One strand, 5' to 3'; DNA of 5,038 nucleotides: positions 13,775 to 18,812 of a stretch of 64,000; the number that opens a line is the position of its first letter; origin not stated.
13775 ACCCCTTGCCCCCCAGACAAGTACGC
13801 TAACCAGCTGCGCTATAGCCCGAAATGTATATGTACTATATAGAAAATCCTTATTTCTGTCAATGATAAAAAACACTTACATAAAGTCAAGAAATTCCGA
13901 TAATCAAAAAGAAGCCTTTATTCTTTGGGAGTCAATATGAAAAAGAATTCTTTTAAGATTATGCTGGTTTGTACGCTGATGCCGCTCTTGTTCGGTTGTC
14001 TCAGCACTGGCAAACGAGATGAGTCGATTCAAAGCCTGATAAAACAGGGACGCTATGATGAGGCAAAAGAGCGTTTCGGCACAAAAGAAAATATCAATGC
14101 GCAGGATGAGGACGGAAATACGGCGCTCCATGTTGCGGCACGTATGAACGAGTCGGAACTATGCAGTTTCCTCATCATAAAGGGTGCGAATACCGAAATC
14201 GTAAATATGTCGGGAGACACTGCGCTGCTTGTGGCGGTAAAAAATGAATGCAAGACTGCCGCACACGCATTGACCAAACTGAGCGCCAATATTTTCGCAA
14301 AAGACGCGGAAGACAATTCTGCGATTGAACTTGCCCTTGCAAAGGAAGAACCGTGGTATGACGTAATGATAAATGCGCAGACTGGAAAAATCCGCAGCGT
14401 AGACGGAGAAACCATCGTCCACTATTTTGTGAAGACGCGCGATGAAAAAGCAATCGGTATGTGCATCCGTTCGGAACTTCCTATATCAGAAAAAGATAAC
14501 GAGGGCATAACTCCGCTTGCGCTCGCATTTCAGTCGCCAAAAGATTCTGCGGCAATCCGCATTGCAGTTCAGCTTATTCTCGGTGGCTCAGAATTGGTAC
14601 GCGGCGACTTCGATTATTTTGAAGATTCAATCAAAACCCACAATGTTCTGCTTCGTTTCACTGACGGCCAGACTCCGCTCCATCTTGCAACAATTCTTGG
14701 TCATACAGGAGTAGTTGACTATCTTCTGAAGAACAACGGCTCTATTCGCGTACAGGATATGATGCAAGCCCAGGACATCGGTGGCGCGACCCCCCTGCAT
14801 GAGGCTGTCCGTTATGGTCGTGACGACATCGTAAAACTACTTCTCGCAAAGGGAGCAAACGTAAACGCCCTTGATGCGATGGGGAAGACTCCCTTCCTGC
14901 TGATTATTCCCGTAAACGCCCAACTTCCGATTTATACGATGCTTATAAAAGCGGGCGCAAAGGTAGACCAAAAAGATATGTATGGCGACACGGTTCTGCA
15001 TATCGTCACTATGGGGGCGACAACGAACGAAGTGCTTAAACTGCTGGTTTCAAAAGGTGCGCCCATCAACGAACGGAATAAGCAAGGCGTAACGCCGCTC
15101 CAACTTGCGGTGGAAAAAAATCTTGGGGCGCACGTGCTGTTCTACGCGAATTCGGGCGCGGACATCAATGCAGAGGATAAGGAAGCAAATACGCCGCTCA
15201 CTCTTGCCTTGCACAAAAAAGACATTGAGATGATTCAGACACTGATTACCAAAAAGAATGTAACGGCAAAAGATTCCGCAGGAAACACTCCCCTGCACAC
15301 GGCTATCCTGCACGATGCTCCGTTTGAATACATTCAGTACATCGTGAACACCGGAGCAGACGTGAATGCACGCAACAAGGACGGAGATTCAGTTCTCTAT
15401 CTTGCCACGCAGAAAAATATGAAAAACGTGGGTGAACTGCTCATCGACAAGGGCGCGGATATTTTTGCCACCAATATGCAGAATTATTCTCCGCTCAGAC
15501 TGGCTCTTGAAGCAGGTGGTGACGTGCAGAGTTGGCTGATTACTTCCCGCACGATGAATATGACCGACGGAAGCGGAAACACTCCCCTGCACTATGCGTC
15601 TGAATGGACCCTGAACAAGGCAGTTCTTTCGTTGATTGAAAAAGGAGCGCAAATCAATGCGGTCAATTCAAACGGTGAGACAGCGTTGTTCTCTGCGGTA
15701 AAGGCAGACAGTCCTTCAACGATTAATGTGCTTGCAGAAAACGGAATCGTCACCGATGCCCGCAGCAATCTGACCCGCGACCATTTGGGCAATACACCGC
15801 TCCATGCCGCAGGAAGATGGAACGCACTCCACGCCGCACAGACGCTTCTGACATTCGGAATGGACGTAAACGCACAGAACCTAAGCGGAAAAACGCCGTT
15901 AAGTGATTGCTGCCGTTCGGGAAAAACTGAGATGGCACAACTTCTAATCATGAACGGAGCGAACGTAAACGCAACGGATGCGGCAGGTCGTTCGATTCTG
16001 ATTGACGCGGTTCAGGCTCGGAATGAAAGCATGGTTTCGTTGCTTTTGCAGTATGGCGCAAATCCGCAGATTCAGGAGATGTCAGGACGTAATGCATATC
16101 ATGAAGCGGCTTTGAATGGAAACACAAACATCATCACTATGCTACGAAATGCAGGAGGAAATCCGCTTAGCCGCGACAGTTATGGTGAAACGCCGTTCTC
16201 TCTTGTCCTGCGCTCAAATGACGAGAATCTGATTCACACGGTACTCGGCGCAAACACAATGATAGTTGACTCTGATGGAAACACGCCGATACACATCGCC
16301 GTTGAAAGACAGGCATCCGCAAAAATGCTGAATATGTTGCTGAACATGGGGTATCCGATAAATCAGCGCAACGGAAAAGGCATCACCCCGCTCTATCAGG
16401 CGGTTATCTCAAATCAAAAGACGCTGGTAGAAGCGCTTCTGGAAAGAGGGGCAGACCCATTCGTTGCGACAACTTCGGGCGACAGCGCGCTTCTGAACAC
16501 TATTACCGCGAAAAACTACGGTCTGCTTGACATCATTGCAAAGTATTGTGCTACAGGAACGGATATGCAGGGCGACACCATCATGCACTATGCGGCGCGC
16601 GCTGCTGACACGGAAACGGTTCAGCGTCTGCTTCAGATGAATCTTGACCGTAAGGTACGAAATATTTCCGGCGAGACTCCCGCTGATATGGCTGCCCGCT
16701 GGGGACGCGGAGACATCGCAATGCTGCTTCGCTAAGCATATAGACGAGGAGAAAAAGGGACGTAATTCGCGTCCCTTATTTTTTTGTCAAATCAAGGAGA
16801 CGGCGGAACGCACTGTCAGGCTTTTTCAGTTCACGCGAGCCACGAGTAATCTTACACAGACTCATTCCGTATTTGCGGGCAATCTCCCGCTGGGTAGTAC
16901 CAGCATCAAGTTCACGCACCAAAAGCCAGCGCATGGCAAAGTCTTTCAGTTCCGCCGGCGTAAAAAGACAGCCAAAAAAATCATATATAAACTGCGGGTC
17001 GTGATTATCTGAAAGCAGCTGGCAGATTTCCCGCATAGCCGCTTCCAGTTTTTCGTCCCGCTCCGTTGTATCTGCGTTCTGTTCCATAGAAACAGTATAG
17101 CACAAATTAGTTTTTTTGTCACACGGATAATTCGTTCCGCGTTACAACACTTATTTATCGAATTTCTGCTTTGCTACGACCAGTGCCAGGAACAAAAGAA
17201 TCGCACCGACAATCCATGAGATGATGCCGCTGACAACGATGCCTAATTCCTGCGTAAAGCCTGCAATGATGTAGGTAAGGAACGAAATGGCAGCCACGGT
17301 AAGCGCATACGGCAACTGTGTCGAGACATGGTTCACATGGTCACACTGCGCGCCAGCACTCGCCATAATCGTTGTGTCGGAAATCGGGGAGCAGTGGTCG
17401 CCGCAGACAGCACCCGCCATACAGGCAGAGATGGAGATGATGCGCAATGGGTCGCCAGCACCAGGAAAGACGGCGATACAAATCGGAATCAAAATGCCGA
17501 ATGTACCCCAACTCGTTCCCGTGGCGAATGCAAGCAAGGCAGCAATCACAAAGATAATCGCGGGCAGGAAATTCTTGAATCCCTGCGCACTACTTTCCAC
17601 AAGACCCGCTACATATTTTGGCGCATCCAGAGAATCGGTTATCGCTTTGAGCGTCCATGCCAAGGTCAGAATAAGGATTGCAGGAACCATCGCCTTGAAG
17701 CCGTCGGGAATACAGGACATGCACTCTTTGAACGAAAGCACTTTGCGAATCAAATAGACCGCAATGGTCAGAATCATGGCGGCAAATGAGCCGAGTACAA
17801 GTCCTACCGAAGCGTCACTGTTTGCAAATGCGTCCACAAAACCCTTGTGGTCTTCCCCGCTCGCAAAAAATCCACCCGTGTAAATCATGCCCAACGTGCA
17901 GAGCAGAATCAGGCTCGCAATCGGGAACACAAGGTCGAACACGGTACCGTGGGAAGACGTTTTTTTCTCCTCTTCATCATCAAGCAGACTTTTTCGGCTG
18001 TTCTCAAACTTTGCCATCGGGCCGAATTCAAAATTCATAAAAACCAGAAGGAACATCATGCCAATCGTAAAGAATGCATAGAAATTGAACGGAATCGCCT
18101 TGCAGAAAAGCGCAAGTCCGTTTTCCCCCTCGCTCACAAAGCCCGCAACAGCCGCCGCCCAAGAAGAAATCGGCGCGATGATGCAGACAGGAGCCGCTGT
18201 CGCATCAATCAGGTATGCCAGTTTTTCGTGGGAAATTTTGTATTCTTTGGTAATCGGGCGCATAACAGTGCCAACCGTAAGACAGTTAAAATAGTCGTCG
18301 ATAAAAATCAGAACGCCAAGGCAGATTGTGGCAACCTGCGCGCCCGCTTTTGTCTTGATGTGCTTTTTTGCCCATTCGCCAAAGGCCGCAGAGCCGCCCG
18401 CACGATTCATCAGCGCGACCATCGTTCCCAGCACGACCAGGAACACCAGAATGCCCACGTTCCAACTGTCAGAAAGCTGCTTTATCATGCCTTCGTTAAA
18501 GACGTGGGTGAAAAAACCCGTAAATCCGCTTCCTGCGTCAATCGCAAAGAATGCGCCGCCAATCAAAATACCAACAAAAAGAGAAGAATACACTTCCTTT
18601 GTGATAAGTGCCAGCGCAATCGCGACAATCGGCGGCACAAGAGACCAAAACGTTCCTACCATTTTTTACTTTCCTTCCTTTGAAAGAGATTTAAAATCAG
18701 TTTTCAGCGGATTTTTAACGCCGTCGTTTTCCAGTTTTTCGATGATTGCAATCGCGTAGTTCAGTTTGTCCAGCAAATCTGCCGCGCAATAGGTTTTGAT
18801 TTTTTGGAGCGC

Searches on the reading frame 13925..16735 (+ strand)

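Call 7: search_protein_families(library=pfam, proteins=[window:13925-16735:+], max_evalue=0.001)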
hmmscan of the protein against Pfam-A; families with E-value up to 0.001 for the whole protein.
window:13925-16735:+ (936 aa): 7 families
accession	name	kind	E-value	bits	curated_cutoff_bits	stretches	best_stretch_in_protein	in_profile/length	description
PF12796.13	Ank_2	-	3.9e-108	354.7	27.3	11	241-316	27-89/90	Ankyrin repeats (3 copies)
PF00023.36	Ank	-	6.4e-97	312.3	21.1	6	287-317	2-32/33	Ankyrin repeat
PF13637.12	Ank_4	-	3.8e-88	287.9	22.7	8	887-932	1-46/50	Ankyrin repeats (many copies)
PF13606.12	Ank_3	-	3.2e-75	238.3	22.3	1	287-315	2-30/30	Ankyrin repeat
PF13857.12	Ank_5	-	1e-61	204.7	27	4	282-324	11-53/56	Ankyrin repeats (many copies)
PF23745.1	ANK_LRRK2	-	6.4e-08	33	27.5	0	659-740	35-112/130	LRRK2 ANK repeat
PF24521.3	Ank_KRIT1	-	2.7e-06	27.6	80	0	235-311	5-70/149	KRIT1 ankyrin-repeats domain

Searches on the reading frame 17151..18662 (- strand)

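Call 7: search_protein_families(library=pfam, proteins=[window:17151-18662:-], max_evalue=0.001)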
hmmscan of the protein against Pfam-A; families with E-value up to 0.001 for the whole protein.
window:17151-18662:- (503 aa): 1 family
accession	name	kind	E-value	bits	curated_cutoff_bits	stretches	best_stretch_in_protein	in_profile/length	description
PF03553.21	Na_H_antiporter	-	2.7e-55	188.2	23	1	160-469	2-303/303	Na+/H+ antiporter family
